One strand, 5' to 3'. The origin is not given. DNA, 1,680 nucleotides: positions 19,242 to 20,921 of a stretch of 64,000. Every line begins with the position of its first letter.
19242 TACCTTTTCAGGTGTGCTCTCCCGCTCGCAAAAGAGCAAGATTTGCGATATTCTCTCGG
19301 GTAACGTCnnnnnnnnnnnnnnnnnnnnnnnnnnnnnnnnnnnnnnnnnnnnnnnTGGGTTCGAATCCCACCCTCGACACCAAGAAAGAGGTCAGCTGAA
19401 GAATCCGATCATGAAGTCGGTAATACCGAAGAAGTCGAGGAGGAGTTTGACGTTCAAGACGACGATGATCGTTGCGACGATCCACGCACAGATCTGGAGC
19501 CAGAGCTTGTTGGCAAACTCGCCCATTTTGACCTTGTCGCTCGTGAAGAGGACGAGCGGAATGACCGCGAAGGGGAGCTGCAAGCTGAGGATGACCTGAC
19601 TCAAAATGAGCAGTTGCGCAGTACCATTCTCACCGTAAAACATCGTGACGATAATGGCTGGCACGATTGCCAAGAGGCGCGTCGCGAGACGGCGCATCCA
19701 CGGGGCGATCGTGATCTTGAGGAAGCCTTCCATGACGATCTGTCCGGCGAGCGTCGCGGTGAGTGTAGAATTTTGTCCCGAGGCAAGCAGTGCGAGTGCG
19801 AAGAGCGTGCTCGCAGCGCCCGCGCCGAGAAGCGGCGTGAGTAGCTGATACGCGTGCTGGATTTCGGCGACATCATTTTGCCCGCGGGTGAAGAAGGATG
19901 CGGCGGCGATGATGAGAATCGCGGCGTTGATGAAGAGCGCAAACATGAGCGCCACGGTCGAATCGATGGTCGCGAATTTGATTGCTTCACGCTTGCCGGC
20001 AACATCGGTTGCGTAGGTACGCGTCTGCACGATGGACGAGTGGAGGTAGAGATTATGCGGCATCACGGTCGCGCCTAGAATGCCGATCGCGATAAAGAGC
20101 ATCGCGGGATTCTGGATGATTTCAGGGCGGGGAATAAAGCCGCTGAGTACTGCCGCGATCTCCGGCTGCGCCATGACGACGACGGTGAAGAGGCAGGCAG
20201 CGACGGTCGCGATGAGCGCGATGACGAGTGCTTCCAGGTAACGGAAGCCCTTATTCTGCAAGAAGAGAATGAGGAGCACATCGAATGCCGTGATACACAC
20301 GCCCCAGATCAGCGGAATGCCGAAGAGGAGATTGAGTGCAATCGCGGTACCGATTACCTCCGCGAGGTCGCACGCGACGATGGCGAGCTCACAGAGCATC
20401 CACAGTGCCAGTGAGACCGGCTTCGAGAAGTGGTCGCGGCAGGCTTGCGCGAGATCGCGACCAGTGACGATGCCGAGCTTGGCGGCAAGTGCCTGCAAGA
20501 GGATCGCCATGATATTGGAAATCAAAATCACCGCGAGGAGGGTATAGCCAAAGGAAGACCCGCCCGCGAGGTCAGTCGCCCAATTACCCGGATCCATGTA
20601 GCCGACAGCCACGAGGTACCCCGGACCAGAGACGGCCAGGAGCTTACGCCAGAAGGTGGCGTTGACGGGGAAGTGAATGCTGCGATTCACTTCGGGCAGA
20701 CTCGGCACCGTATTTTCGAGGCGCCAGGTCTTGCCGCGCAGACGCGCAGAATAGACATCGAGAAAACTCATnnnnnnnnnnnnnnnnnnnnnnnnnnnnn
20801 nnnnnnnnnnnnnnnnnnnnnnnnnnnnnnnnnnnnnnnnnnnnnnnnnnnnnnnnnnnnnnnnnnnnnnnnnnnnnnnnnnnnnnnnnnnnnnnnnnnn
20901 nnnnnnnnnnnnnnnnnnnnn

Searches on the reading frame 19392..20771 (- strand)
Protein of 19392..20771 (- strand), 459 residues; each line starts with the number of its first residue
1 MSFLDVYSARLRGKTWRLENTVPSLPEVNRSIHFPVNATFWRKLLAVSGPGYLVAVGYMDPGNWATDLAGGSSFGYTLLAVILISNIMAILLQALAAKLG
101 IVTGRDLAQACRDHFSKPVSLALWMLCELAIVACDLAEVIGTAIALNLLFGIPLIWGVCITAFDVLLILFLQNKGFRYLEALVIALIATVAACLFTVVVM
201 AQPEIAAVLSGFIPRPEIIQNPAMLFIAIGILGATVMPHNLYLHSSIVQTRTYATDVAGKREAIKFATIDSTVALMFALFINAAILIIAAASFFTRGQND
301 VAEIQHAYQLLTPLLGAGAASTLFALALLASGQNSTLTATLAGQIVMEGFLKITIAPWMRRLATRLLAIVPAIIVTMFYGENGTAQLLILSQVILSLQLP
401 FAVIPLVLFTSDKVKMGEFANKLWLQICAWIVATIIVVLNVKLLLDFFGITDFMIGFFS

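Call 10: find_related_loci(query=window:19392-20771:-, collection=genome_contigs, flank=3000)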
Query window:19392-20771:- (459 aa) in genome_contigs; peptide patterns used: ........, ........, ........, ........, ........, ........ (x = any residue, [..] = any of these).
600 stretches matched a pattern (row limit reached: there are more); 600 encode a relative of the query (tblastn E <= 1e-3); the best 80 are kept; 80 distinct loci.
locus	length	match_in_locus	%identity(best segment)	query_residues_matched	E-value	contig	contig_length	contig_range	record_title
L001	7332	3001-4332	73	16-459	0e+0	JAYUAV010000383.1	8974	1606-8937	MAG: Verrucomicrobiota bacterium isolate GFS_6609 GFS_6609_382, whole genome shotgun sequence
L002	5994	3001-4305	72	12-448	0e+0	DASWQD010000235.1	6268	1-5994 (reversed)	MAG TPA_asm: Gemmatimonadaceae bacterium isolate SMAG_U3485 k141_37746, whole genome shotgun sequence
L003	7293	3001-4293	72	16-448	0e+0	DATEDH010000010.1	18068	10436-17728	MAG TPA_asm: Gemmatimonadaceae bacterium isolate SMAG_U8702 k141_1060449, whole genome shotgun sequence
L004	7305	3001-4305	71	14-448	0e+0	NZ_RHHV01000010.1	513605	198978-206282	Brevibacillus parabrevis strain NRRL NRS 605 contig_10, whole genome shotgun sequence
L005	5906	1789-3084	71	16-448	0e+0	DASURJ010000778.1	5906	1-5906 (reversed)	MAG TPA_asm: Gemmatimonadaceae bacterium isolate SMAG_U1704 k141_781803, whole genome shotgun sequence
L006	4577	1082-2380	71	16-449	0e+0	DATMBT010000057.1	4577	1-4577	MAG TPA_asm: Gemmatimonadaceae bacterium isolate SMAG_U13361 k141_844609, whole genome shotgun sequence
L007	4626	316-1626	70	14-449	0e+0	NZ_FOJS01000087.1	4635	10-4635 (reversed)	Parageobacillus thermantarcticus strain M1, whole genome shotgun sequence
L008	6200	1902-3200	69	16-446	0e+0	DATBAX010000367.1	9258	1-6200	MAG TPA_asm: Terriglobales bacterium isolate SMAG_U5743 k141_402575, whole genome shotgun sequence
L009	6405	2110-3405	69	16-448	0e+0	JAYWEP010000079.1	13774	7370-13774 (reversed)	MAG: Chthoniobacter sp. isolate GL98_DN_concoct_206 GL98_DN_concoct_206_78, whole genome shotgun sequence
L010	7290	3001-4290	71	16-446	0e+0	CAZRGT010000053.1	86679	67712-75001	MAG TPA_asm: uncultured Gemmatimonadaceae bacterium isolate binchicken_co165_439 genome assembly, contig: k141_1390714,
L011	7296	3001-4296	68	17-448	0e+0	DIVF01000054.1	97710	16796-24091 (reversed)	MAG TPA_asm: Micavibrio sp. UBA6139 UBA6139_contig_1109, whole genome shotgun sequence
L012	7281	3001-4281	72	23-448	0e+0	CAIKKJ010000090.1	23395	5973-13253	MAG: uncultured Verrucomicrobia subdivision 3 bacterium isolate Umea1_bin-1418 genome assembly, contig: bin-1418:090/213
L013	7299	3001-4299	68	16-448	0e+0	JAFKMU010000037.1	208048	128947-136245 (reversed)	MAG: Verrucomicrobia bacterium isolate SCN18_30_10_14_R3_B_61_17 SCN18_30_10_14_R3_B_scaffold_105, whole genome shotgun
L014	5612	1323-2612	69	16-446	0e+0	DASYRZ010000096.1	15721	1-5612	MAG TPA_asm: Gemmatimonadales bacterium isolate SMAG_U4524 k141_3778101, whole genome shotgun sequence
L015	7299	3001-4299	69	16-449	0e+0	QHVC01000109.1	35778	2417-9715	MAG: Gemmatimonadetes bacterium isolate AG13 14_1009_16_30cm_scaffold_1221_curated, whole genome shotgun sequence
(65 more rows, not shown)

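Call 11: search_protein_families(library=pfam, proteins=[window:19392-20771:-])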
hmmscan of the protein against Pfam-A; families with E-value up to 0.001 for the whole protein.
window:19392-20771:- (459 aa): 1 family
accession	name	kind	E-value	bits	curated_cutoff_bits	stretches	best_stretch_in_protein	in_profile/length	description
PF01566.24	Nramp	-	2e-135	451.9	29.8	1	64-422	1-356/357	Natural resistance-associated macrophage protein-like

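Call 12: find_related_loci(query=window:19392-20771:-, collection=metagenome_contigs, flank=3000)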
Query window:19392-20771:- (459 aa) in metagenome_contigs; peptide patterns used: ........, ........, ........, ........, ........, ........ (x = any residue, [..] = any of these).
600 stretches matched a pattern (row limit reached: there are more); 599 encode a relative of the query (tblastn E <= 1e-3); the best 80 are kept; 80 distinct loci.
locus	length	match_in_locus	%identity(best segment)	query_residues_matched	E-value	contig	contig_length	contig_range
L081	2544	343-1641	73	14-446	0e+0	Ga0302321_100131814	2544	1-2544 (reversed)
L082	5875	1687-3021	68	1-446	0e+0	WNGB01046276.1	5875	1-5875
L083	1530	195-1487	72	14-446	0e+0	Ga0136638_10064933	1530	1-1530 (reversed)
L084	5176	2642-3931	70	16-445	0e+0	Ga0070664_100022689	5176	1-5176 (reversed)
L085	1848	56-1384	70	12-455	0e+0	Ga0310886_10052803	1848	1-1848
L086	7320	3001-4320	69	16-459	0e+0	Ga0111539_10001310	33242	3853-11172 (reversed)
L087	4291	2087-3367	70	22-448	0e+0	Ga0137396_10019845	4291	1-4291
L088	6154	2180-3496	69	1-445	0e+0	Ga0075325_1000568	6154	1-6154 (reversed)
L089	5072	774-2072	71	16-449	0e+0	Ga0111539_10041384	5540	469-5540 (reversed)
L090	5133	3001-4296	70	16-448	0e+0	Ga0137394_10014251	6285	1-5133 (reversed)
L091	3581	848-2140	70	16-448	0e+0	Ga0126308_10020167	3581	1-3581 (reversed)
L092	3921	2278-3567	71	16-446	0e+0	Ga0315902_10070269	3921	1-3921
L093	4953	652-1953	69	16-449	0e+0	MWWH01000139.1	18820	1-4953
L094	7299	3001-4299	69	16-449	0e+0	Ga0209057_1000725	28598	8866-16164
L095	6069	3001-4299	69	16-449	0e+0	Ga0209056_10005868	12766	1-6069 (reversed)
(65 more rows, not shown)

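Call 13: find_homologous_proteins(query=window:19392-20771:-, max_evalue=1e-100)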
Query window:19392-20771:- (459 aa): 8000 proteins with E <= 1e-100 among 8000 candidates; the best 120 are listed.
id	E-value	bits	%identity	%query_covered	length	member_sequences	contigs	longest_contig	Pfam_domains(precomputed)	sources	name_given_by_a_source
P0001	4.4e-289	977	100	100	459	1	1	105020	PF01566.26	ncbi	-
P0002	1.3e-234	797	80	100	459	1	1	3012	PF01566.26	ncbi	-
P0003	1.2e-233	794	80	99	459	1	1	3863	PF01566.26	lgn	-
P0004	9.4e-229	778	79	99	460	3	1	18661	PF01566.26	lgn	-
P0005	3.0e-227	773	78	99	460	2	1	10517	PF01566.26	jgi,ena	-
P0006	3.6e-223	759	75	99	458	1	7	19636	PF01566.26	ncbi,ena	-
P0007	2.9e-221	753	76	95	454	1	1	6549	PF01566.26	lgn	-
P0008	5.1e-221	752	79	96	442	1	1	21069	PF01566.26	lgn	-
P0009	7.5e-221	752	76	96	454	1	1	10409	PF01566.26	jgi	jgi:manganese transport protein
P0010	1.3e-220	751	74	100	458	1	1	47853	PF01566.26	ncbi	-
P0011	7.0e-220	749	77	96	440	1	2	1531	PF01566.26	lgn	-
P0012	7.8e-220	748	75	100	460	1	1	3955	PF01566.26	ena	-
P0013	2.7e-218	743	74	98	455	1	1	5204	PF01566.26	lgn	-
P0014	3.8e-218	743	76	97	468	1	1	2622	PF01566.26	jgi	jgi:manganese transport protein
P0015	1.2e-217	741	76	97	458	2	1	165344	PF01566.26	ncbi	-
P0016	2.6e-217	740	73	100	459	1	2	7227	PF01566.26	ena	-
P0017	3.5e-217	740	76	96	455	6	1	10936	PF01566.26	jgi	jgi:manganese transport protein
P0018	9.9e-217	738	75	98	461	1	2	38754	PF01566.26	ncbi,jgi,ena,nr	ncbi:MAG TPA: Nramp family divalent metal transporter [Candidatus Binatia bacterium]|nr:Nramp family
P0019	1.0e-216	738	75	97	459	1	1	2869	PF01566.26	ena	-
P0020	1.5e-216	738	74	96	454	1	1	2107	PF01566.26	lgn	-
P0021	2.0e-216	737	75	97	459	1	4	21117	PF01566.26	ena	-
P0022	2.4e-216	737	75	97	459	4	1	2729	PF01566.26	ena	-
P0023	7.6e-216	735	75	97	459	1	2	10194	PF01566.26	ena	-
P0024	1.1e-214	731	75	97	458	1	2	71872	PF01566.26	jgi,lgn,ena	jgi:manganese transport protein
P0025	3.2e-214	730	75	96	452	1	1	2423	PF01566.26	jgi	jgi:manganese transport protein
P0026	5.7e-214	729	74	97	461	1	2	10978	PF01566.26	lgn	-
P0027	3.0e-213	727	74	97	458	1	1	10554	PF01566.26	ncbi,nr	ncbi:MAG: Nramp family divalent metal transporter [Chloroflexi bacterium]|nr:Nramp family divalent m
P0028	6.4e-213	726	76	95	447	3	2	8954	PF01566.26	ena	-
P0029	6.5e-213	726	75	96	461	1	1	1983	PF01566.26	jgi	jgi:manganese transport protein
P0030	7.1e-213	726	74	96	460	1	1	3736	PF01566.26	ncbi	-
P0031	9.7e-213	725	75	95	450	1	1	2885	PF01566.26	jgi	jgi:manganese transport protein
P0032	1.2e-212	725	74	96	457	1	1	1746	PF01566.26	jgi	jgi:manganese transport protein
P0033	2.3e-212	724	74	96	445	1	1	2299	PF01566.26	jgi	jgi:manganese transport protein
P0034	3.2e-212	723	74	96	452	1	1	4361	PF01566.26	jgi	jgi:manganese transport protein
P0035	4.7e-212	723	74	97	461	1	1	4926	PF01566.26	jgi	jgi:manganese transport protein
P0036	6.3e-212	722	73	98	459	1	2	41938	PF01566.26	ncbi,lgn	-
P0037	6.9e-212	722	74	97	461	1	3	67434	PF01566.26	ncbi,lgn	-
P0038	1.3e-211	721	74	97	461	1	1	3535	PF01566.26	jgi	-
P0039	1.8e-211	721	74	97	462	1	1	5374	PF01566.26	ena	-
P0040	1.9e-211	721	75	95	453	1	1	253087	PF01566.26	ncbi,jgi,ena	jgi:manganese transport protein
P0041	1.9e-211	721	73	96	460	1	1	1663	PF01566.26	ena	-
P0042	2.1e-211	721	76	95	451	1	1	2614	PF01566.26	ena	-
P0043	2.1e-211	721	73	96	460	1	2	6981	PF01566.26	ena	-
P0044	2.5e-211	720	73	97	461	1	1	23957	PF01566.26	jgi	jgi:manganese transport protein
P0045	2.5e-211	720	76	95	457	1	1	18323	PF01566.26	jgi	jgi:manganese transport protein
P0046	2.7e-211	720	73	97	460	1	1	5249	PF01566.26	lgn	-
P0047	3.1e-211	720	75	95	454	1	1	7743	PF01566.26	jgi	jgi:manganese transport protein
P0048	3.2e-211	720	74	97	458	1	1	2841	PF01566.26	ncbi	-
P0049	3.6e-211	720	73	97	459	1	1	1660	PF01566.26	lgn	-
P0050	4.1e-211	720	74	96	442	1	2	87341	PF01566.26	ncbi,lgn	-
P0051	5.1e-211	719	76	93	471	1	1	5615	PF01566.26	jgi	jgi:manganese transport protein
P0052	6.1e-211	719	74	95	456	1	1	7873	PF01566.26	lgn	-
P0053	6.3e-211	719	74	96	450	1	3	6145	PF01566.26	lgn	-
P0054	8.2e-211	719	76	95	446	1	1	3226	PF01566.26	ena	-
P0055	9.2e-211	719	75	95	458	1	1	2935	PF01566.26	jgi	jgi:manganese transport protein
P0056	9.5e-211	719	73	97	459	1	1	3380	PF01566.26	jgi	jgi:manganese transport protein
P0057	9.6e-211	719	74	95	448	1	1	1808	PF01566.26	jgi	-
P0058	1.0e-210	718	72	99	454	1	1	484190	PF01566.26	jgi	jgi:manganese transport protein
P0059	1.1e-210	718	76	95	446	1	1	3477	PF01566.26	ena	-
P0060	1.2e-210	718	73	95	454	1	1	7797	PF01566.26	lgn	-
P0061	1.9e-210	717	73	97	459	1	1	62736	PF01566.26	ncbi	-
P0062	1.9e-210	717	71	98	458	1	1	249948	PF01566.26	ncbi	ncbi:MAG: Nramp family divalent metal transporter [Verrucomicrobiota bacterium]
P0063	2.0e-210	717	74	97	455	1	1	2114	PF01566.26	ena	-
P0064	2.1e-210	717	74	97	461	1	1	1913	PF01566.26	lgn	-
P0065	2.3e-210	717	75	95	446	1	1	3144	PF01566.26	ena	-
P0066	2.5e-210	717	74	97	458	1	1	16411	PF01566.26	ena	-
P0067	3.1e-210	717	72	99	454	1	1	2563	PF01566.26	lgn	-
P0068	3.2e-210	717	74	97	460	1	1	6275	PF01566.26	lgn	-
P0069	3.3e-210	717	74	95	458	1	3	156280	PF01566.26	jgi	-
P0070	3.8e-210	717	75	95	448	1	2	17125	PF01566.26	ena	-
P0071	5.4e-210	716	75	96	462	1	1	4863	PF01566.26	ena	-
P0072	6.2e-210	716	74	96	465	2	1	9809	PF01566.26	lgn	-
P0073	7.6e-210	716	74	95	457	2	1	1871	PF01566.26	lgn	-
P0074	7.9e-210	715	74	96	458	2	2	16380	PF01566.26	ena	-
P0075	8.1e-210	715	74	96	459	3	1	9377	PF01566.26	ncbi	ncbi:MAG: Nramp family divalent metal transporter [Verrucomicrobiota bacterium]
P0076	8.7e-210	715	76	93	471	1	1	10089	PF01566.26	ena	-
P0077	1.1e-209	715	74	95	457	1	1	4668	PF01566.26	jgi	jgi:manganese transport protein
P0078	1.2e-209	715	72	99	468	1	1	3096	PF01566.26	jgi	-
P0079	1.2e-209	715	74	95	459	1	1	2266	PF01566.26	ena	-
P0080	1.3e-209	715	73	96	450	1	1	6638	PF01566.26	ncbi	ncbi:MAG: hypothetical protein RL616_1036 [Verrucomicrobiota bacterium]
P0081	1.5e-209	715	73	97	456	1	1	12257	PF01566.26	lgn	-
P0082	1.6e-209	715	73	97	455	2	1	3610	PF01566.26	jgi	-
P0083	1.6e-209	714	74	96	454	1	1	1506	PF01566.26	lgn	-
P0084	1.8e-209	714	75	94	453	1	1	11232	PF01566.26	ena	-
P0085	1.9e-209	714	74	95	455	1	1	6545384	PF01566.26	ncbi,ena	-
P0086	2.2e-209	714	74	96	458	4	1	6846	PF01566.26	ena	-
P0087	2.9e-209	714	75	95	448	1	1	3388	PF01566.26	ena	-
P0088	3.2e-209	713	74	96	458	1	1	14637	PF01566.26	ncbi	-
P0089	3.4e-209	713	74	95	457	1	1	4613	PF01566.26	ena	-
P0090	4.3e-209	713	71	97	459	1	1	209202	PF01566.26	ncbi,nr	ncbi:MAG: Nramp family divalent metal transporter [Verrucomicrobia bacterium]|nr:Nramp family divale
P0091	4.4e-209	713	72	96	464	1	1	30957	PF01566.26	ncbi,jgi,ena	jgi:manganese transport protein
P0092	4.7e-209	713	73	96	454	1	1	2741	PF01566.26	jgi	jgi:manganese transport protein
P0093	4.9e-209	713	71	99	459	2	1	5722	PF01566.26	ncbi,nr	ncbi:MAG: Nramp family divalent metal transporter [Verrucomicrobiota bacterium]|nr:Nramp family diva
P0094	5.3e-209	713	74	97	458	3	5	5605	PF01566.26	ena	-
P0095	6.6e-209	712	72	97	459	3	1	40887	PF01566.26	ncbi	ncbi:MAG: Nramp family divalent metal transporter [Verrucomicrobiota bacterium]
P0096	7.1e-209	712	71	99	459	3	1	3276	PF01566.26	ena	-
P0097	7.3e-209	712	74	97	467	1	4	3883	PF01566.26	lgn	-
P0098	7.5e-209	712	74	95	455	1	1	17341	PF01566.26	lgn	-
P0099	8.1e-209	712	75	94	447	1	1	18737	PF01566.26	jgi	-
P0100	8.9e-209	712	74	96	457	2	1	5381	PF01566.26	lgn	-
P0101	1.0e-208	712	73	96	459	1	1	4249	PF01566.26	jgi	jgi:manganese transport protein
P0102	1.1e-208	712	72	98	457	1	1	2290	PF01566.26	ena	-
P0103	1.3e-208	711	73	97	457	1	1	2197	PF01566.26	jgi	-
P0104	1.4e-208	711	73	95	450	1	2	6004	PF01566.26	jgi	-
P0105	1.5e-208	711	75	95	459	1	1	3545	PF01566.26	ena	-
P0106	1.6e-208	711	74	95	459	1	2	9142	PF01566.26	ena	-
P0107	1.9e-208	711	75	95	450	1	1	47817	PF01566.26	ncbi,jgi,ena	jgi:manganese transport protein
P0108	2.1e-208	711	74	96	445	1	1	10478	PF01566.26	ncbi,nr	ncbi:Nramp family divalent metal transporter [bacterium]|nr:Nramp family divalent metal transporter 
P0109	2.2e-208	711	73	96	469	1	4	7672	PF01566.26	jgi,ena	-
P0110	2.4e-208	711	74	95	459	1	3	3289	PF01566.26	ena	-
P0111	2.6e-208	710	73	97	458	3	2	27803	PF01566.26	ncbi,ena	-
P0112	3.2e-208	710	74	94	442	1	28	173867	PF01566.26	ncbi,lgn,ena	-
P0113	3.4e-208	710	74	94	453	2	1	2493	PF01566.26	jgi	jgi:manganese transport protein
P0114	3.4e-208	710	73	96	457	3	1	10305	PF01566.26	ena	-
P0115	3.5e-208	710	74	94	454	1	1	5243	PF01566.26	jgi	jgi:manganese transport protein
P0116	3.6e-208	710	72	97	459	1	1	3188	PF01566.26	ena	-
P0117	4.0e-208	710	74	94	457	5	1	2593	PF01566.26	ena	-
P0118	4.2e-208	710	74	96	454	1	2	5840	PF01566.26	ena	-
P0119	4.2e-208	710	73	96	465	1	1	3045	PF01566.26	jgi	jgi:manganese transport protein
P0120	4.3e-208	710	74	95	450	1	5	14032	PF01566.26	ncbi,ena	-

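Call 14: find_encoding_contigs(protein=P0001, flank=3000, max_places=3)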
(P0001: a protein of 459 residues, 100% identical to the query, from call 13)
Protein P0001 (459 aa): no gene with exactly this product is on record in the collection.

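Call 15: find_encoding_contigs(protein=P0002, flank=3000, max_places=3)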
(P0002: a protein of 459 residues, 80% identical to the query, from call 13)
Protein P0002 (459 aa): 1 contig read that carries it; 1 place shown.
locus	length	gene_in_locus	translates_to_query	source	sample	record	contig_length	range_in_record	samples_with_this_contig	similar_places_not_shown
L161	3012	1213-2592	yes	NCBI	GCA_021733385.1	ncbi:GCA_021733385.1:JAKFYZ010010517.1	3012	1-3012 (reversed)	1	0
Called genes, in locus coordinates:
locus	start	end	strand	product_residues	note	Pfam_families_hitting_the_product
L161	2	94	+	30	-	?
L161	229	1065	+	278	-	PF07732:Cu-oxidase_3, PF07731:Cu-oxidase_2, PF13473:Cupredoxin_1 (faint), PF07731:Cu-oxidase_2 (weak)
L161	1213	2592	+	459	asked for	PF01566:Nramp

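Call 16: find_encoding_contigs(protein=P0003, flank=3000, max_places=3)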
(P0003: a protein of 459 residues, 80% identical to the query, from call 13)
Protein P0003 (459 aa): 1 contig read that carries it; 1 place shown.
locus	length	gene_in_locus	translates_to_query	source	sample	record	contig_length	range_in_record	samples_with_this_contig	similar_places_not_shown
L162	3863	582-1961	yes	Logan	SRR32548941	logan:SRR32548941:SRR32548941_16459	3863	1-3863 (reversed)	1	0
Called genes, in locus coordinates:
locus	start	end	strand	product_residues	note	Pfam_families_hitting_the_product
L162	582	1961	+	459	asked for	PF01566:Nramp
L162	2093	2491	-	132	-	PF13473:Cupredoxin_1 (weak)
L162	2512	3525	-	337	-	PF00403:HMA, PF13386:DsbD_2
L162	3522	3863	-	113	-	?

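Call 17: find_encoding_contigs(protein=P0004, flank=3000, max_places=3)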
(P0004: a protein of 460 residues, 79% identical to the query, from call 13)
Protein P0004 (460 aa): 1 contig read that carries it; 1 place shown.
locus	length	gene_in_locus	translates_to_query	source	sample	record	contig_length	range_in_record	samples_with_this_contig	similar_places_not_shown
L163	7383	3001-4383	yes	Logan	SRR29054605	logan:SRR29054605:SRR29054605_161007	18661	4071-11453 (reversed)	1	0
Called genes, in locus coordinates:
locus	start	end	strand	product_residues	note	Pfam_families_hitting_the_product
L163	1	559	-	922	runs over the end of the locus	PF01326:PPDK_N, PF00391:PEP-utilizers, PF02896:PEP-utilizers_C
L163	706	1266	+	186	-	PF02245:Pur_DNA_glyco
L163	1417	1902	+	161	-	-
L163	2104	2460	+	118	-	-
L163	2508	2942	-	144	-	-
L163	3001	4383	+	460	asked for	PF01566:Nramp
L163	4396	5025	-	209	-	PF01545:Cation_efflux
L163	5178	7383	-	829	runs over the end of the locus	PF00175:NAD_binding_1 (weak), PF00989:PAS, PF08448:PAS_4, PF13426:PAS_9, PF08447:PAS_3, PF00512:HisKA, PF02518:HATPase_c, PF00072:Response_reg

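Call 21: list_cluster_members(proteins=[P0001, P0002, P0006, P0010])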
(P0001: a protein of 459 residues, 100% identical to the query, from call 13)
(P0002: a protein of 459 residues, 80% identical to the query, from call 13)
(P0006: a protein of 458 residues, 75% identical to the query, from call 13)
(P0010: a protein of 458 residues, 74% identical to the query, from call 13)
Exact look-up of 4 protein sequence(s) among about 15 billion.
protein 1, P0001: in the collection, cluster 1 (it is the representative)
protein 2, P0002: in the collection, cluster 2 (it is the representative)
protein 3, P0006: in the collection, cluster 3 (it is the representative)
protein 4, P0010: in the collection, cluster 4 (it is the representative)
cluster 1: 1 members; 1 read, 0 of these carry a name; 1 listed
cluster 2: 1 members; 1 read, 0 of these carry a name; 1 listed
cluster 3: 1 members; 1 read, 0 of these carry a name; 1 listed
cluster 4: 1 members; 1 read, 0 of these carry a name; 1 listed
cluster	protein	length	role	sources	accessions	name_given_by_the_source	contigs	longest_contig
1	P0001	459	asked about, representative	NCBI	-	-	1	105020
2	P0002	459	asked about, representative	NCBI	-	-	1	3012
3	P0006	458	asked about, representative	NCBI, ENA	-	-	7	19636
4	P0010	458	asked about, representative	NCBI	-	-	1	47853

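Call 23: find_encoding_contigs(protein=P0005, flank=3000, max_places=3)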
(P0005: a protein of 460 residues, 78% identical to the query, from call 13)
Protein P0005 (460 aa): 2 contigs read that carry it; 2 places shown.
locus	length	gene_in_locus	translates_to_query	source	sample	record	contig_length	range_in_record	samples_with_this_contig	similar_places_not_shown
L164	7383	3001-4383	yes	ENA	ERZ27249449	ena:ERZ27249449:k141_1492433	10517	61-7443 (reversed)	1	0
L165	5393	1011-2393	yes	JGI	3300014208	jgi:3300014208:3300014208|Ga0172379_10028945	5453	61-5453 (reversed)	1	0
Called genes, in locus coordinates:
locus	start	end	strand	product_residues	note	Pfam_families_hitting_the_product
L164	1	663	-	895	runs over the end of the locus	PF01326:PPDK_N, PF00391:PEP-utilizers, PF02896:PEP-utilizers_C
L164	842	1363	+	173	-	PF02245:Pur_DNA_glyco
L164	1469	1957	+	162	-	-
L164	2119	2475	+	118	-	-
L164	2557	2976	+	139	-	PF01325:Fe_dep_repress, PF13412:HTH_24 (faint), PF09339:HTH_IclR (weak), PF02742:Fe_dep_repr_C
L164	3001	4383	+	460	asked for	PF01566:Nramp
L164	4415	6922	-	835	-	PF00175:NAD_binding_1 (weak), PF00989:PAS, PF08448:PAS_4, PF13426:PAS_9, PF08447:PAS_3, PF00512:HisKA, PF02518:HATPase_c, PF00072:Response_reg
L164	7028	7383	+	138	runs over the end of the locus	?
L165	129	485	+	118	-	-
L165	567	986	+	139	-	PF01325:Fe_dep_repress, PF13412:HTH_24 (faint), PF09339:HTH_IclR (weak), PF02742:Fe_dep_repr_C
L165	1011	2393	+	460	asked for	PF01566:Nramp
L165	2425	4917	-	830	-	PF00175:NAD_binding_1 (weak), PF00989:PAS, PF08448:PAS_4, PF13426:PAS_9, PF08447:PAS_3, PF00512:HisKA, PF02518:HATPase_c, PF00072:Response_reg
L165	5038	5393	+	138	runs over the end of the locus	?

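Call 24: find_encoding_contigs(protein=P0006, flank=3000, max_places=4)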
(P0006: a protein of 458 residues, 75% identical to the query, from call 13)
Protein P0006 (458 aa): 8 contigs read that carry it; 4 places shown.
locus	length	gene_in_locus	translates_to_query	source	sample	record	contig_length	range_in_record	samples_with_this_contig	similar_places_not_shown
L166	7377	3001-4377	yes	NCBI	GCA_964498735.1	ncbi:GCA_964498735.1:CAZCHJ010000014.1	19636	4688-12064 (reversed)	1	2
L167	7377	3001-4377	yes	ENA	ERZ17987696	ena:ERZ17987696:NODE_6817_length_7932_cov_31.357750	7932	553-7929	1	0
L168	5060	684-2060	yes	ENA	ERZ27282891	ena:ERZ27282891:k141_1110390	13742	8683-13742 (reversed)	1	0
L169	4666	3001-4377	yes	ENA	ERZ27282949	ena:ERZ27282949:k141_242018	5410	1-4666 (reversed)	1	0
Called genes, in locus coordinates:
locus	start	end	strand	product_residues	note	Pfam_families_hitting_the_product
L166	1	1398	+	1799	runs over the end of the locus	PF00041:fn3 (faint), PF10179:NDNF (faint), PF16655:PhoD_N (faint), PF23376:Fn3_VIN3 (faint), PF24489:Ig_J_second (faint), PF25059:FN3_DSCAM-DSCAML_C (faint), PF16656:Pur_ac_phosph_N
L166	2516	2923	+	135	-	PF01325:Fe_dep_repress, PF02742:Fe_dep_repr_C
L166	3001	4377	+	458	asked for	PF01566:Nramp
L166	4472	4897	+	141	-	PF04138:GtrA_DPMS_TM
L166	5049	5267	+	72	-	PF01176:eIF-1a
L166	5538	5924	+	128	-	PF00416:Ribosomal_S13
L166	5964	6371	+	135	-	PF00411:Ribosomal_S11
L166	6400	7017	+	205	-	PF00163:Ribosomal_S4, PF01479:S4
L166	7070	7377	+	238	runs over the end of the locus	PF01193:RNA_pol_L, PF01000:RNA_pol_A_bac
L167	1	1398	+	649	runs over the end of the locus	?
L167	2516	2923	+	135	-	PF01325:Fe_dep_repress, PF02742:Fe_dep_repr_C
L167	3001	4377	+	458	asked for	PF01566:Nramp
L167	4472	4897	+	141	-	PF04138:GtrA_DPMS_TM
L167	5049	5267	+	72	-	PF01176:eIF-1a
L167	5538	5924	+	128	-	PF00416:Ribosomal_S13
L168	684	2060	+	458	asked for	PF01566:Nramp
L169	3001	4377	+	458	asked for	PF01566:Nramp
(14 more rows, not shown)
